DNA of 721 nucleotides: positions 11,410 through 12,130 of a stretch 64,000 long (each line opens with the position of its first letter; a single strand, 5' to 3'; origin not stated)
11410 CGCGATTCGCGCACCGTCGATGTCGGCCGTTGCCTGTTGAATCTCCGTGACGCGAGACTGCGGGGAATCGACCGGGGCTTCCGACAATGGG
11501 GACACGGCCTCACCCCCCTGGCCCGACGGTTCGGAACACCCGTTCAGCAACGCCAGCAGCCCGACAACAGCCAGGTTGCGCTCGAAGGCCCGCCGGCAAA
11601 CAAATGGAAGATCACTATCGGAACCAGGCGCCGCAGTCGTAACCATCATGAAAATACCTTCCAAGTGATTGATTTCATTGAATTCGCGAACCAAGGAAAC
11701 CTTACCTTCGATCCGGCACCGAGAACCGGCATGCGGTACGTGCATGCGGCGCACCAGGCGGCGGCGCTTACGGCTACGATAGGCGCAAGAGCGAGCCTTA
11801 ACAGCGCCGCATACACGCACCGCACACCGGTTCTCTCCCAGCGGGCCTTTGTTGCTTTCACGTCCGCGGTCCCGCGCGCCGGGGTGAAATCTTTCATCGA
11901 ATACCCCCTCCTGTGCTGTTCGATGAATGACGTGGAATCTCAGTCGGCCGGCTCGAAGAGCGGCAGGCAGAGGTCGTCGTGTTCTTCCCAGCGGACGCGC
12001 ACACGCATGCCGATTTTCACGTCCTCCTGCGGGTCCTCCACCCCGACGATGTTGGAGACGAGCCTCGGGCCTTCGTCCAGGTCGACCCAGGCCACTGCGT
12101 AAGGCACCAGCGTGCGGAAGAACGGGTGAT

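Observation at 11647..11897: Repeat copy B sits inside an operon, donates the start codon of the PQQ dehydrogenase, and is itself an 83-codon ORF with a strong SD and ATGA overlap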

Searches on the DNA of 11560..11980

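Call 32: search_rna_families(source=window, start=11560, end=11980, threshold=evalue, max_evalue=10)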
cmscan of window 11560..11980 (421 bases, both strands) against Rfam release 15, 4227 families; matches with E-value up to 10: 4.
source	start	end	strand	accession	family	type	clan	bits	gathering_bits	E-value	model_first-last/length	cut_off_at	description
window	11725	11831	-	RF03296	MIR8788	Gene; miRNA;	-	24.7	124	0.051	1-138/138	no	MIR8788 microRNA precursor family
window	11730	11827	-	RF03499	mir-702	Gene; miRNA;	-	19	70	1.3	1-103/103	no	mir-702 microRNA precursor family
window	11721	11835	-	RF03343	mir-3347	Gene; miRNA;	-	18.5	124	0.27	1-106/106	no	mir-3347 microRNA precursor family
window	11895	11950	+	RF02120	FTX_2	Gene; lncRNA;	-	13.2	48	5.2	1-97/97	no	FTX transcript, XIST regulator conserved region 2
